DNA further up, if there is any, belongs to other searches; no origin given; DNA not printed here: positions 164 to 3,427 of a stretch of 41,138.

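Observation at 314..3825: Membrane-anchored TPR-CHAT protease with a tightly linked upstream 177-aa gene of unknown function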

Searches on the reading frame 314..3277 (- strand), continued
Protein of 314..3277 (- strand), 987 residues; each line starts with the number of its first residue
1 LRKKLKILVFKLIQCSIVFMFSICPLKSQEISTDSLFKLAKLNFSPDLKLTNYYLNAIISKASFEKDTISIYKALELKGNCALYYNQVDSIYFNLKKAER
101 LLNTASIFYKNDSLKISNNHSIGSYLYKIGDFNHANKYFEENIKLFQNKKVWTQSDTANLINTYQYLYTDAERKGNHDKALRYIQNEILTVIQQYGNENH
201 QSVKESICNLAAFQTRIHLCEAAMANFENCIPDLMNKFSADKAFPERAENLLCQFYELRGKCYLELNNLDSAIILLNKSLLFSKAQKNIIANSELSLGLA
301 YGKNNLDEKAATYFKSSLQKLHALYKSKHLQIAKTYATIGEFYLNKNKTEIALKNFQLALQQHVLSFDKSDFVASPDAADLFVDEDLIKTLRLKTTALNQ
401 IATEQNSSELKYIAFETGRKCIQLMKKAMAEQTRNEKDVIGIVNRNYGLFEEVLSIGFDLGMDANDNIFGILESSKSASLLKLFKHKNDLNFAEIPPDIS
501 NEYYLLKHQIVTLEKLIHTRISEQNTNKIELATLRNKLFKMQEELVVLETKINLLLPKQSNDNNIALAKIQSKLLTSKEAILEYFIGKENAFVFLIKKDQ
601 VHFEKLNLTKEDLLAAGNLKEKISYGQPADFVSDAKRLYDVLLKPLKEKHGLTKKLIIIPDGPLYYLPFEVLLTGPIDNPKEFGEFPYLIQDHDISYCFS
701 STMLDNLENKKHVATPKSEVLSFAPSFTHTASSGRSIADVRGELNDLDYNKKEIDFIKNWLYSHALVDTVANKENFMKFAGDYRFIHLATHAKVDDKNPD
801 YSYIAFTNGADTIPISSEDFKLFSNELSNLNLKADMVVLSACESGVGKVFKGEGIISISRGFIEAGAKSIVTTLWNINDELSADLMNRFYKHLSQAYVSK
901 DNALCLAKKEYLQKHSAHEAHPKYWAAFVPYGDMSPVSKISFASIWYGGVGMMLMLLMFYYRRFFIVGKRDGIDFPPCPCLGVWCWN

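Call 65: predict_structure(alignment_id=A5)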
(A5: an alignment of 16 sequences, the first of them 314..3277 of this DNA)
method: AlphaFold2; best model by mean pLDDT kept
length: 987 residues; sequences in the alignment: 16
mean_pLDDT: 83.2   pTM: 0.77
mean pLDDT of the five models: 83.2, 80.9, 80.8, 80.5, 79.0
residues with pLDDT >= 90: 384; 70-90: 471; 50-70: 83; < 50: 49
segments of 3 or more residues with pLDDT < 50: 24-29, 107-109, 729-742, 812-816, 968-987
pLDDT, mean of each block of 10 residues (from residue 1): 68 74 46 81 79 90 87 90 80 89 64 86 86 86 84 84 90 78 87 83 90 87 89 77 73 94 93 96 89 96 94 96 86 94 94 94 77 70 80 95 94 94 84 68 87 95 90 89 81 78 83 78 68 74 78 70 81 93 93 96 93 88 81 93 96 96 91 86 88 94 91 81 78 37 68 89 87 89 92 82 78 56 82 91 83 86 91 87 92 90 95 88 91 82 63 84 61 42 34
secondary structure, 60 per line:
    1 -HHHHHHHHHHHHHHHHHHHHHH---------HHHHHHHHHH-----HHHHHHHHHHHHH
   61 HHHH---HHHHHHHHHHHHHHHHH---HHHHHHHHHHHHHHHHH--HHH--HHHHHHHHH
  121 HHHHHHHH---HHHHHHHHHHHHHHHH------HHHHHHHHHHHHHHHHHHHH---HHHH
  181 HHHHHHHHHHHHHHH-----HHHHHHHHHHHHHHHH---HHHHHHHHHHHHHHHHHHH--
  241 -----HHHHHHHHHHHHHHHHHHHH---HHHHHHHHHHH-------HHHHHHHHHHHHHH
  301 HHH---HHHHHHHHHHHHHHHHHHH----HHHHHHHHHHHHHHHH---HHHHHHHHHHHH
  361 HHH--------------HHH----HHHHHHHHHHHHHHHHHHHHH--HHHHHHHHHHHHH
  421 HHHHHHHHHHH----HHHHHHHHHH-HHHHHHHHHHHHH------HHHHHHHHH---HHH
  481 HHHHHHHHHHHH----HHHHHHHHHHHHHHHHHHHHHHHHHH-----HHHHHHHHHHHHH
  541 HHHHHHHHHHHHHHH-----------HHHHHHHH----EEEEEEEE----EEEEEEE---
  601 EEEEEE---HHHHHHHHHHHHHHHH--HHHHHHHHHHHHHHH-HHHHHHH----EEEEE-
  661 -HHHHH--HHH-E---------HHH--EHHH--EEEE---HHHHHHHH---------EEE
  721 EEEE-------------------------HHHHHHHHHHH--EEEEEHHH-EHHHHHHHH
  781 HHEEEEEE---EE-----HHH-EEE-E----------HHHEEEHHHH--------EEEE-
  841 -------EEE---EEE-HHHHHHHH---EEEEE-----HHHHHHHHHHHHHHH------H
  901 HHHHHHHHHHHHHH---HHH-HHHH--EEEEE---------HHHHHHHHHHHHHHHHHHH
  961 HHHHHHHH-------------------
elements in order (helices of 4 or more, strands of 3 or more residues): H2-23 H33-42 H48-64 H68-84 H88-104 H112-128 H132-147 H154-173 H177-195 H201-216 H220-238 H246-265 H269-279 H287-303 H307-325 H330-345 H349-363 H385-405 H408-431 H436-445 H447-459 H466-474 H478-492 H497-522 H528-555 H567-574 E579-586 E591-597 E601-606 H610-625 H628-642 H644-650 E655-659 H662-666 E694-697 H701-708 E718-724 H750-760 E763-767 H773-782 E783-788 E803-805 E821-823 H824-827 E836-839 E848-850 E854-856 H858-865 E869-873 H879-893 H900-914 H922-925 E928-932 H942-968

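Call 67: fold_search(model_id=the predicted structure, library=pdb)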
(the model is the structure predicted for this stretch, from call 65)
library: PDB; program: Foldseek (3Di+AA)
matches with E <= 10: 1607; with E <= 0.001: 282
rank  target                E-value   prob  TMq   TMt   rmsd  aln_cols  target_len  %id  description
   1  8eey_B                7.0e-18  1.00  0.43  0.55  14.3       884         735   12  Cas7-11 in complex with DR-mismatched target RNA, Csx29 and Csx30 (released 2022-11-16)
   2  8d9g_A                6.0e-16  1.00  0.42  0.57  10.3       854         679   11  gRAMP-TPR-CHAT Non match PFS target RNA(Craspase) (released 2023-06-14)
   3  9hn0_B                7.1e-15  1.00  0.25  0.17  24.7      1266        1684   10  Cryo-EM structure of human separase bound to SCC1 (310-550 aa) (released 2025-09-03)
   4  7xsq_B                2.1e-14  1.00  0.40  0.54  11.3       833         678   12  Structure of the Craspase (released 2022-11-09)
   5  7y8t_B                2.1e-14  1.00  0.37  0.51  12.3       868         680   11  Structure of Cas7-11-crRNA in complex with TPR-CHAT (released 2023-06-28)
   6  7xsr_C                3.4e-14  1.00  0.36  0.50  14.0       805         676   11  Structure of Craspase-target RNA (released 2022-11-09)
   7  9hm7                  4.1e-14  1.00  0.23  0.18  26.0      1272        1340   10  Cryo-EM structure of apo human separase with the mutation C2029S (released 2025-09-03)
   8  7y83_D                4.3e-14  1.00  0.42  0.60   9.8       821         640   12  CryoEM structure of type III-E CRISPR Craspase gRAMP-crRNA in complex with TPR-CHAT protease bound to non-self RNA tar (released 2022-12-14)
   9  9hma                  5.5e-14  1.00  0.29  0.22  18.2      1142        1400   11  Cryo-EM structure of apo human separase (released 2025-09-03)
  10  8d9f_A                1.4e-13  1.00  0.40  0.56  10.6       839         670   12  gRAMP-TPR-CHAT (Craspase) (released 2023-06-14)
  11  9hn4_B                3.2e-13  1.00  0.25  0.18  25.2      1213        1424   11  Cryo-EM structure of human separase bound to phosphorylated SCC1 (310-550 aa) (released 2025-09-03)
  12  9hms_C                3.4e-13  1.00  0.24  0.21  26.1      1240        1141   11  Cryo-EM structure of human separase bound to SCC1 (310-550 aa) and SA2 (released 2025-09-03)
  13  7nj1_A                3.4e-13  1.00  0.24  0.17  25.1      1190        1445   10  CryoEM structure of the human Separase-Securin complex (released 2021-08-04)
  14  9hn5_A                3.8e-13  1.00  0.39  0.29  13.0      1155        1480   11  Cryo-EM structure of human separase bound to phosphorylated SCC1 (100-320 aa) (released 2025-09-03)
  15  9hvy                  4.5e-13  1.00  0.37  0.28  16.2      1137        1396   12  Cryo-EM structure of human separase-SCC1 (1-631) fusion protein (released 2026-01-14)
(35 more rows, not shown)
